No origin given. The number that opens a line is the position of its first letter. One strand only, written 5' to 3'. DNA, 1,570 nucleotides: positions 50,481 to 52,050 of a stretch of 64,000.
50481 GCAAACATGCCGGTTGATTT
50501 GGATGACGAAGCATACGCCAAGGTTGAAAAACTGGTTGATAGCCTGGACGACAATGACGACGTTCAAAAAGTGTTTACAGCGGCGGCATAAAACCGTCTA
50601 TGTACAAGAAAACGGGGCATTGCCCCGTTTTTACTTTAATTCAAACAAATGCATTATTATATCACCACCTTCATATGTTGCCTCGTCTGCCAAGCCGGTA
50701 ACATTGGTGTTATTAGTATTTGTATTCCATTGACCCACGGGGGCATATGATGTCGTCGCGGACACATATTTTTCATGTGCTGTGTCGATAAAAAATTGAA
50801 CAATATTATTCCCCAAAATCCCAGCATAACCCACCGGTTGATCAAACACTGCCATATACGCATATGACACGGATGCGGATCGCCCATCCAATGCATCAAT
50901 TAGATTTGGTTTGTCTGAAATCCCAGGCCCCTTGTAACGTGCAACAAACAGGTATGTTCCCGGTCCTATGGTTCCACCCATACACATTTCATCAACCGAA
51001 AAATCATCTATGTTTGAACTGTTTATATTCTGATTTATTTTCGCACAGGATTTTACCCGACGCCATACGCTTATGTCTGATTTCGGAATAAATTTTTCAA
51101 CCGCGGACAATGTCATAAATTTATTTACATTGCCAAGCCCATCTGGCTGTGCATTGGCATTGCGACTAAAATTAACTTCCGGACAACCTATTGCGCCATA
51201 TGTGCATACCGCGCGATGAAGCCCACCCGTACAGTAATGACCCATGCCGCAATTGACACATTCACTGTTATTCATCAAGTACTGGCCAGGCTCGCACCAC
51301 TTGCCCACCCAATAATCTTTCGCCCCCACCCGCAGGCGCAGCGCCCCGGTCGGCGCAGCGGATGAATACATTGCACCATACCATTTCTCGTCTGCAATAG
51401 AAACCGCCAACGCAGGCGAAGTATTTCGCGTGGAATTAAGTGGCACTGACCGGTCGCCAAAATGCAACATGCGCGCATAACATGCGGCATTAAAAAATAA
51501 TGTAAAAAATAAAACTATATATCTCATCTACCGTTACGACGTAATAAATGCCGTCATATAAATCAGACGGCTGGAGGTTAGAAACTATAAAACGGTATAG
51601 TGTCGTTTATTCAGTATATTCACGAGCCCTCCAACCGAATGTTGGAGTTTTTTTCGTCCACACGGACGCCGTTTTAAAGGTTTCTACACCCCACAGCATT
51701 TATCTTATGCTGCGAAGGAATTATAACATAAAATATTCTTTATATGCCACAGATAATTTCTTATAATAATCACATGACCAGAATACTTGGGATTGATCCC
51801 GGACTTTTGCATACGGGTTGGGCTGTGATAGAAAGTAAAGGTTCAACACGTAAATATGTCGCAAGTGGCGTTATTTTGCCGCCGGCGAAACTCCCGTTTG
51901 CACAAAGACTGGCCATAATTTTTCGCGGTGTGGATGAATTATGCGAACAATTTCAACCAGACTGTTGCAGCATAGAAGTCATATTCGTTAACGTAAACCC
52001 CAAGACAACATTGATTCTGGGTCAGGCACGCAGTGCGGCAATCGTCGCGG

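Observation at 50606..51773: Leader plus Cys-rich gene module inserted into the conserved yebC-ruvC junction, with a swapped terminator stem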

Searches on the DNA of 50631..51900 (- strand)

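Call 17: search_rna_families(source=window, start=51400, end=51900, threshold=evalue, max_evalue=10)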
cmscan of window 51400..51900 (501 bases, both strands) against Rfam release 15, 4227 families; matches with E-value up to 10: 1.
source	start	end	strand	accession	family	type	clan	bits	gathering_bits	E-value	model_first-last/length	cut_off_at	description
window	51668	51762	-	RF00400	SNORA28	Gene; snRNA; snoRNA; HACA-box;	CL00033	16.1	65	3.7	1-126/126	no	Small nucleolar RNA SNORA28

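Call 32: build_rna_model(alignment_id=A2)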
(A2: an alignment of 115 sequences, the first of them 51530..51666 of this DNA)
Model R1 built from alignment A2 (115 sequences, 230 columns); structure: RNAalifold consensus.
model positions 134; base pairs 17; branch points 1; effective number of sequences 3.16; information 0.59 bits per position. Calibrated on 0.2 Mb of random sequence (short: E-values are rough).
structure used (alignment columns):
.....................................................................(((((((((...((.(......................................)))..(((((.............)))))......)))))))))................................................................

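Call 33: search_with_rna_model(model_id=R1, source=window, max_evalue=1)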
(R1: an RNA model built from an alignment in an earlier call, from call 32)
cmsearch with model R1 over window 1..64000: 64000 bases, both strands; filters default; matches with E-value up to 1: 7.
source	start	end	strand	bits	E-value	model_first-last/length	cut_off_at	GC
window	37626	37754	-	109.6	2.3e-23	1-134/134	no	0.38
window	5765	5900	+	103.7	5.5e-22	1-134/134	no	0.38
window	51531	51663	-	100.8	2.7e-21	1-134/134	no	0.41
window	40427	40558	+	57.9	3.4e-11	1-134/134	no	0.44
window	37631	37758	+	21.1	0.016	1-134/134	no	0.38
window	5756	5894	-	20.3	0.025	1-134/134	no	0.36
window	40421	40552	-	19.1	0.048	1-134/134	no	0.42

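Call 34: search_with_rna_model(model_id=R1, sources=[L124, L125, L126, L127, L128, L129, L130, L131, L132, L133, L134, L135, L136, L137, L138, L139, L140, L141, L142, L143, L144, L145, L146, L147, L148, L149, L150, L151, L152, L153, L154, L155, L156, L157, L158, L159, L160, L161, L162, L163, L164, L165, L166, L167, L168, L169, L170, L171, L172, L173, L174, L175, L176, L177, L178, L179, L180, L181, L182, L183, L184, L185, L186, L187, L188, L189, L190, L191, L192, L193, L194, L195, L196, L197, L198, L199, L200, L201, L202, L203], max_evalue=0.01)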
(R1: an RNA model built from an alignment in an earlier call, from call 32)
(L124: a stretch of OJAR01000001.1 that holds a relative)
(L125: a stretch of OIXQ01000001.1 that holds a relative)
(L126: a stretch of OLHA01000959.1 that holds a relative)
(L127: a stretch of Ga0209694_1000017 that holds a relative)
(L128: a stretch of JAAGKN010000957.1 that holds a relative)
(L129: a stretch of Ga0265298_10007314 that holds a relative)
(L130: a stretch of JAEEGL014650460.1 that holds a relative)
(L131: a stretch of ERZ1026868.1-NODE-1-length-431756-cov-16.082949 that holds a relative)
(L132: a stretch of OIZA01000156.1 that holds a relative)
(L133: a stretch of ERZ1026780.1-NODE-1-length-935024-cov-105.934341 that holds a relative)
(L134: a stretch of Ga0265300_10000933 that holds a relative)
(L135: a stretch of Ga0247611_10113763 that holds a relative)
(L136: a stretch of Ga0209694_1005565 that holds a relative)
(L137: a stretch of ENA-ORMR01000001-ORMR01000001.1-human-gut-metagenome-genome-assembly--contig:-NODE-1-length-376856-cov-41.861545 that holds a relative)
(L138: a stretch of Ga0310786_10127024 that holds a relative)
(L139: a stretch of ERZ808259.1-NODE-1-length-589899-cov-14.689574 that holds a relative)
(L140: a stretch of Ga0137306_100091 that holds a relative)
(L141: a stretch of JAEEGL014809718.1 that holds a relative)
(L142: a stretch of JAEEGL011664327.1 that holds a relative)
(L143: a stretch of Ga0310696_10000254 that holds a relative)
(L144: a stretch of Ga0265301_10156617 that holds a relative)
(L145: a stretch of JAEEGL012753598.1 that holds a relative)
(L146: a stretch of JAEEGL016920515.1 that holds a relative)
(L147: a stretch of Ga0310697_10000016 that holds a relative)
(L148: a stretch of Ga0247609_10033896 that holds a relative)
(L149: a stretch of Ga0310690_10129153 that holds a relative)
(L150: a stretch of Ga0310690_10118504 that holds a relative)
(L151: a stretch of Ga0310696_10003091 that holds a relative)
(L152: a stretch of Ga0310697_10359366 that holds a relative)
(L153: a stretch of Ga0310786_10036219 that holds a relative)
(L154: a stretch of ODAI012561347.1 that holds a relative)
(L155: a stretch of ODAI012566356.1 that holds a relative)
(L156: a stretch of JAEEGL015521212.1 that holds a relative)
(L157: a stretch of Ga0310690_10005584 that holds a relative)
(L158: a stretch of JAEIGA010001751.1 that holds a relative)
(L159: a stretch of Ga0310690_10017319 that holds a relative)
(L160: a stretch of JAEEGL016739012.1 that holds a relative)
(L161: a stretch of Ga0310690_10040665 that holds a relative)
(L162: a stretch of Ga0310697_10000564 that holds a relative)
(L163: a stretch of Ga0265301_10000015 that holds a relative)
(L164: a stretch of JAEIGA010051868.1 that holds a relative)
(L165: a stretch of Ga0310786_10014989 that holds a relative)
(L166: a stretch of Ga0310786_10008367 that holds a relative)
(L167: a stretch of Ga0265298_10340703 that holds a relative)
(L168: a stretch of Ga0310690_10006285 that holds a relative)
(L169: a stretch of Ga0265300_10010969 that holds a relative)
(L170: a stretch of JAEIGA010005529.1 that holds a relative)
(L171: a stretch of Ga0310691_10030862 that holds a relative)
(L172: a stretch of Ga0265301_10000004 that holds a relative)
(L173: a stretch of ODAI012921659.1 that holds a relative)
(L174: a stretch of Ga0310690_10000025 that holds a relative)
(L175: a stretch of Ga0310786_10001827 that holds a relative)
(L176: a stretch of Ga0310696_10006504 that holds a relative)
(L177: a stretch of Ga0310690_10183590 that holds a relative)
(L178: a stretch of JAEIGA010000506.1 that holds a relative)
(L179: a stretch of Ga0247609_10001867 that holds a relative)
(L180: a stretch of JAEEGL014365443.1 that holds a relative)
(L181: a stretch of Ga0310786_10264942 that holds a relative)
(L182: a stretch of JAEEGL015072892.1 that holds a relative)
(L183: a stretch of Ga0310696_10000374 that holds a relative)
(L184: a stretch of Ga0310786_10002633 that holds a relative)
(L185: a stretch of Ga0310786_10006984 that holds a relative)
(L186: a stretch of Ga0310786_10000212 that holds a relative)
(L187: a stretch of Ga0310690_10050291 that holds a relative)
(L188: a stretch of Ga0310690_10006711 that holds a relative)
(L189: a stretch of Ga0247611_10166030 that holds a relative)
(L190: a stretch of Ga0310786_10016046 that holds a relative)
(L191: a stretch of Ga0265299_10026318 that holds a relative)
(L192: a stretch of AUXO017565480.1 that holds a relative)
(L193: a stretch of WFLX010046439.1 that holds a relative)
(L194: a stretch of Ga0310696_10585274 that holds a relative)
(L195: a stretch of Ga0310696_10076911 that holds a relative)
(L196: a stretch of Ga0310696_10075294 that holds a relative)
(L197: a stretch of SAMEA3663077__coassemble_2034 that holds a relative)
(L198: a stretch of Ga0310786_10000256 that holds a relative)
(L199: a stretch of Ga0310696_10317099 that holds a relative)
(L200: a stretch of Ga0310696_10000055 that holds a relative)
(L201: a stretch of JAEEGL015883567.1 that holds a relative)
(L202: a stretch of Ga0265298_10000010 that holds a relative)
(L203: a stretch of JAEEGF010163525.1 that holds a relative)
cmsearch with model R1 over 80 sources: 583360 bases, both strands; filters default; matches with E-value up to 0.01: 15.
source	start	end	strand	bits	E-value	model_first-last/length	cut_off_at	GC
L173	4760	4897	+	106.8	9.6e-22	1-134/134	no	0.33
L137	6924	7053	-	106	1.4e-21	1-134/134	no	0.37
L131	1093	1232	+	97.1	1.8e-19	1-134/134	no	0.39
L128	8540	8669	+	95.2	5.1e-19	1-134/134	no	0.4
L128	7736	7869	-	94.6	7e-19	1-134/134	no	0.36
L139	2219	2361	+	94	9.6e-19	1-134/134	no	0.38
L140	6638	6770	+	86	7.3e-17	1-134/134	no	0.41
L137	2555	2685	+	81.2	1e-15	1-134/134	no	0.44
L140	2881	3009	-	80.7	1.3e-15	1-134/134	no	0.39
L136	1112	1240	-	76.1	1.6e-14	1-134/134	no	0.41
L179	2570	2689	+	38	1.5e-05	1-134/134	no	0.48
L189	1608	1724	+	32.4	0.00032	1-134/134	no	0.47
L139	2215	2354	-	31.9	0.00042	1-134/134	no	0.38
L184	5948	6081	+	26.7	0.0068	1-134/134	no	0.42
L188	5948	6081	+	26.7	0.0068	1-134/134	no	0.42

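Call 58: search_with_rna_model(model_id=R1, sources=[L204, L205, L206, L207, L127, L075], max_evalue=1, filters=off)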
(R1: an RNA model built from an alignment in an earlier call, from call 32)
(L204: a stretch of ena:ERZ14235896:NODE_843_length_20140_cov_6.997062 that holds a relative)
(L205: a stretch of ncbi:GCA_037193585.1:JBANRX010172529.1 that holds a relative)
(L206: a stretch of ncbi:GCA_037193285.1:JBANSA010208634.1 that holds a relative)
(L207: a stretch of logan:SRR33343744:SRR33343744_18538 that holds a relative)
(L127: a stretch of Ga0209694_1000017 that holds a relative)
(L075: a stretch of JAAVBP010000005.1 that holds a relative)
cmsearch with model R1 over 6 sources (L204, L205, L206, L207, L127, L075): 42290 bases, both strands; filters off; matches with E-value up to 1: 10.
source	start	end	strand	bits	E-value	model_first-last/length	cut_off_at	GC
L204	314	447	+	123.1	9.6e-27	1-134/134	no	0.46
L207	2871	3000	+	107.1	5.7e-23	1-134/134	no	0.42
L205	2864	2994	+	105.6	1.3e-22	1-134/134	no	0.4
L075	4679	4818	+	102.9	5.6e-22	1-134/134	no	0.39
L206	1433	1561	+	87.9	2e-18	1-134/134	no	0.43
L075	4675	4813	-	31.7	3.4e-05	1-134/134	no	0.37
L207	2867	2996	-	28.9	0.00015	1-134/134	no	0.44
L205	2860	2990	-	25.1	0.0012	1-134/134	no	0.4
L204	310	443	-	20.4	0.015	1-134/134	no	0.47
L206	1427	1557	-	13.5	0.67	1-134/134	no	0.4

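Call 78: build_rna_model(alignment_id=A4, structure=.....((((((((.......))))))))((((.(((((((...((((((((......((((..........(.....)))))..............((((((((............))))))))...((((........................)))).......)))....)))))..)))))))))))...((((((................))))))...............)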
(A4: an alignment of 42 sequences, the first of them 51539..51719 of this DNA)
Model R2 built from alignment A4 (42 sequences, 237 columns); structure: as given.
model positions 183; base pairs 49; branch points 4; effective number of sequences 3.91; information 0.59 bits per position. Calibrated on 0.2 Mb of random sequence (short: E-values are rough).
structure used (alignment columns):
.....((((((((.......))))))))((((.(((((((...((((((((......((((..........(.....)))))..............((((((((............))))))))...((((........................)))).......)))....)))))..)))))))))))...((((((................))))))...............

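Call 79: search_with_rna_model(model_id=R2, sources=[window, L007, L008, L009, L010, L011, L013, L014, L015, L016, L017, L019, L020, L021, L023, L024, L025, L026, L027, L028, L029, L030, L031, L032, L033, L034, L035, L036, L037, L038, L039, L041, L043, L044, L045, L046, L047, L048, L049, L051, L052, L053, L054, L055, L056, L057, L058, L059, L060, L073, L075, L083, L087, L106, L128, L131, L136, L137, L139, L140, L173, L204, L205, L206, L207], max_evalue=1e-8, make_alignment=true)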
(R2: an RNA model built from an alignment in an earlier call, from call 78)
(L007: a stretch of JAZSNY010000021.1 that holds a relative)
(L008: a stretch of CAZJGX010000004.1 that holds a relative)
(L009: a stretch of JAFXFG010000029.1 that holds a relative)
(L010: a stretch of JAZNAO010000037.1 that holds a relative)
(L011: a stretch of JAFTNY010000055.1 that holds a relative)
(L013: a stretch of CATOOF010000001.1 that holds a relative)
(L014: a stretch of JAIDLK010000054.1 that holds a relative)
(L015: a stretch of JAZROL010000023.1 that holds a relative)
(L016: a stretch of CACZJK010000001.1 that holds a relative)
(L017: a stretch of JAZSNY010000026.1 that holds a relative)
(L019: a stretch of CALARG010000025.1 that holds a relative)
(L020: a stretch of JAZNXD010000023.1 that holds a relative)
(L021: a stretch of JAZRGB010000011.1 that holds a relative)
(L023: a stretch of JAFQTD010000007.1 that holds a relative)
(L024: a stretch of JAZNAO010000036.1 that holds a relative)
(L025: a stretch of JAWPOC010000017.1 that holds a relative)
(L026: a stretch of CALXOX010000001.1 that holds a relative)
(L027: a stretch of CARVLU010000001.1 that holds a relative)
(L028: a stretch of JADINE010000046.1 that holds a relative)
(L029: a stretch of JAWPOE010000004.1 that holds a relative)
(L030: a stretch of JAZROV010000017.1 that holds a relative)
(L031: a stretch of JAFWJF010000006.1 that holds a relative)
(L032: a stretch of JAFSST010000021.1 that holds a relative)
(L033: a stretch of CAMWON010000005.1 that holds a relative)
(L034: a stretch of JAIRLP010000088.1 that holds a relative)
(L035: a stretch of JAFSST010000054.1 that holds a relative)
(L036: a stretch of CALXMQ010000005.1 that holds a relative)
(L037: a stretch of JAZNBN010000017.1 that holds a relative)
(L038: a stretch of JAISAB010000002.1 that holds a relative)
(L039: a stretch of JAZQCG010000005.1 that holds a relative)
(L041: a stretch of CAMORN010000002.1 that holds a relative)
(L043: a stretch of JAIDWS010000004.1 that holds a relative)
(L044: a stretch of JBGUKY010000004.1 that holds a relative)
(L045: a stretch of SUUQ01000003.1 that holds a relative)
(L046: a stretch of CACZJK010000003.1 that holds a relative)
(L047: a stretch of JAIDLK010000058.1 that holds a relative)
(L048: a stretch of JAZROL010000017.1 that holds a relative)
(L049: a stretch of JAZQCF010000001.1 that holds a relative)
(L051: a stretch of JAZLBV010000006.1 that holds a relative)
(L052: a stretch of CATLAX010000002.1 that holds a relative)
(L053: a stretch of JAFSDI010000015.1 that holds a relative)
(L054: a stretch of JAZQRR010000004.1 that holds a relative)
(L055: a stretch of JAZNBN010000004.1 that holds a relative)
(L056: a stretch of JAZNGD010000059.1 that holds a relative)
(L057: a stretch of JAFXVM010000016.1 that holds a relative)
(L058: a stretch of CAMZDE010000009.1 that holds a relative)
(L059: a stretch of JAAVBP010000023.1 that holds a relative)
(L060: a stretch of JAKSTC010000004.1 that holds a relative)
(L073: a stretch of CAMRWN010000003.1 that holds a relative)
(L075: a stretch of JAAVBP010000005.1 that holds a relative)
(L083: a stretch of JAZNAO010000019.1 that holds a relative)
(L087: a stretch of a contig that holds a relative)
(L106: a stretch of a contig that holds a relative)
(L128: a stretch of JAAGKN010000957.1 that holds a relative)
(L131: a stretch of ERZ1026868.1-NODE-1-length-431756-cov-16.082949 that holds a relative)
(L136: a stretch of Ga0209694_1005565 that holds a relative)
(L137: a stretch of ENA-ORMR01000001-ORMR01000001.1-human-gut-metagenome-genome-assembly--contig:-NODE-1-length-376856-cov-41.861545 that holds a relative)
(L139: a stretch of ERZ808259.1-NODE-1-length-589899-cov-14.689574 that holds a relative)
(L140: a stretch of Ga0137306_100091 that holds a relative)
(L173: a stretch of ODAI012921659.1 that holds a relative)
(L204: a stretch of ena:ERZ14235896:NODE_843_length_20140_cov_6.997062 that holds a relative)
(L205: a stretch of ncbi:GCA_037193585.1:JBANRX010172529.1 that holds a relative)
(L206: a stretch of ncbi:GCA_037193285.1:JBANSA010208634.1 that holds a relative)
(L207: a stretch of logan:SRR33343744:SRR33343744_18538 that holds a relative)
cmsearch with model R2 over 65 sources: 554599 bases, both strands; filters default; matches with E-value up to 1e-8: 84.
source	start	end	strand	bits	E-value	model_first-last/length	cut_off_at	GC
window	51539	51719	-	160.3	7.6e-43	1-183/183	no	0.42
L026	5421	5599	-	159.1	1.6e-42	1-183/183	no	0.4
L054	5039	5225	-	155.5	1.7e-41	1-183/183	no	0.44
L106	149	330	+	155.5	1.7e-41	1-183/183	no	0.4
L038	5430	5610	-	153.2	7.5e-41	1-183/183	no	0.52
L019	6683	6872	+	152.9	9.5e-41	1-183/183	no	0.44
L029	4049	4227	-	149.5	8.4e-40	1-183/183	no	0.45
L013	1559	1744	-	149.1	1.1e-39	1-183/183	no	0.45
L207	2813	2992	+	148.2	2e-39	1-183/183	no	0.47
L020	4119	4301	+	147.7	2.8e-39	1-183/183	no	0.44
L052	4245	4431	+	146.8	5e-39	1-183/183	no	0.46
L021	3583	3770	+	146.5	6.1e-39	1-183/183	no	0.4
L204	258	439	+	145.2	1.4e-38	1-183/183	no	0.47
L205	2806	2986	+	144.4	2.4e-38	1-183/183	no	0.42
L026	345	528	-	143.3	4.7e-38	1-183/183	no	0.41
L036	2089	2270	-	143.1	5.6e-38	1-183/183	no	0.42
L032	2401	2586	-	142.2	9.7e-38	1-183/183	no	0.42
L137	6932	7094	-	140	4.2e-37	1-183/183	no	0.42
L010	6679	6865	+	139.5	5.9e-37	1-183/183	no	0.42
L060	1512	1701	+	139.4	6.3e-37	1-183/183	no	0.42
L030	395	586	+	138.8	9.1e-37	1-183/183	no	0.46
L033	5280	5471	-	138.6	1e-36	1-183/183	no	0.43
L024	512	702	+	138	1.6e-36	1-183/183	no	0.45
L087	7301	7498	+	137.4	2.2e-36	1-183/183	no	0.38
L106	7644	7833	+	136.6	3.7e-36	1-183/183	no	0.41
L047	6982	7170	-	133.8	2.4e-35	1-183/183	no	0.4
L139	2165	2353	+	133.5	2.9e-35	1-183/183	no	0.4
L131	1039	1224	+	132.8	4.5e-35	1-183/183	no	0.42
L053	7494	7677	+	132.3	6.1e-35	1-183/183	no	0.45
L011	1100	1285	-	132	7.5e-35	1-183/183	no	0.46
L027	2519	2696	+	131.3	1.2e-34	1-183/183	no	0.45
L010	328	507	-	130.8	1.7e-34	1-183/183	no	0.41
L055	4549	4724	+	130.5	2e-34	1-183/183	no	0.41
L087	4981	5168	-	129.7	3.3e-34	1-183/183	no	0.4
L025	5697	5897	+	128.4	7.7e-34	1-183/183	no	0.44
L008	3144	3343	-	128.4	7.7e-34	1-183/183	no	0.43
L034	348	539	-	128.2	9.1e-34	1-183/183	no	0.45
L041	3000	3194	+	127.9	1.1e-33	1-183/183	no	0.39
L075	4621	4810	+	127.9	1.1e-33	1-183/183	no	0.41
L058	2841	3029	-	127.5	1.4e-33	1-183/183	no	0.41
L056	4551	4738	+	126.8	2.2e-33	1-183/183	no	0.41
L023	448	635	-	126.8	2.2e-33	1-183/183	no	0.43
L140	6584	6762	+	126.2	3.2e-33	1-183/183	no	0.45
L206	1360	1553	+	126.1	3.7e-33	1-183/183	no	0.42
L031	3593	3789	-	124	1.4e-32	1-183/183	no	0.4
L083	4296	4481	-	124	1.4e-32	1-183/183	no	0.36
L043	2949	3200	+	123.7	1.7e-32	1-183/183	no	0.49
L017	2633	2819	+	123.5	2e-32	1-183/183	no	0.47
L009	3795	3981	+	122.1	4.8e-32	1-183/183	no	0.46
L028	3722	3916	-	121.7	6.1e-32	1-183/183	no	0.42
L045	7245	7427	-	120.4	1.4e-31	1-183/183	no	0.46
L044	4107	4307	-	120.3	1.6e-31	1-183/183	no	0.42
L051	1306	1501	-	119.7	2.3e-31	1-183/183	no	0.4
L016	964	1152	-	119.4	2.7e-31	1-183/183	no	0.4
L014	1051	1308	-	119.2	3.2e-31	1-183/183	no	0.46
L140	2889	3050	-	118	6.9e-31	1-183/183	no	0.45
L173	4703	4889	+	117.5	9.5e-31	1-183/183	no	0.38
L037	2155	2337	-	116.2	2.2e-30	1-183/183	no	0.44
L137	2516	2677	+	116.2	2.2e-30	1-183/183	no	0.47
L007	3309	3469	-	115.1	4.6e-30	1-183/183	no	0.43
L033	178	384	+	114.7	6e-30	1-183/183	no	0.45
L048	872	1063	-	114.6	6.2e-30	1-183/183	no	0.42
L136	1120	1281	-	114.6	6.5e-30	1-183/183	no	0.46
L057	2903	3095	+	114.4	7.1e-30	1-183/183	no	0.42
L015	6540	6741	-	113.9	1e-29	1-183/183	no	0.41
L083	809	999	-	112.3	2.8e-29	1-183/183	no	0.44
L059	4896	5053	-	109.8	1.4e-28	1-183/183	no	0.48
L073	3759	3943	+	109.8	1.5e-28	1-183/183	no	0.42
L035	4974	5168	-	109.7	1.6e-28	1-183/183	no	0.42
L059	808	965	-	106.3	1.4e-27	1-183/183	no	0.44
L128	8503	8661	+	106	1.7e-27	1-183/183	no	0.4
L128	7744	7914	-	105.4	2.6e-27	1-183/183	no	0.42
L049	5098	5260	-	103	1.2e-26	1-183/183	no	0.39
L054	505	720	-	100.7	5.6e-26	1-183/183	no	0.44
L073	2740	2920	+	98.8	1.9e-25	1-183/183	no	0.4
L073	3991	4207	+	96.7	7.4e-25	1-183/183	no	0.41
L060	7609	7835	-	96.3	9.5e-25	1-183/183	no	0.41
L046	7409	7623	-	91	3e-23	1-183/183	no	0.36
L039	1471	1642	-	75.4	7.7e-19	1-183/183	no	0.37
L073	2493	2685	+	48.4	3.4e-11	1-183/183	no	0.46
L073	2271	2466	+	41.6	2.9e-09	1-183/183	no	0.4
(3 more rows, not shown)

Alignment A5: 84 matches aligned to the model, 453 columns, each read 5' to 3' on its own strand. Consensus structure (alignment columns), stored with it:
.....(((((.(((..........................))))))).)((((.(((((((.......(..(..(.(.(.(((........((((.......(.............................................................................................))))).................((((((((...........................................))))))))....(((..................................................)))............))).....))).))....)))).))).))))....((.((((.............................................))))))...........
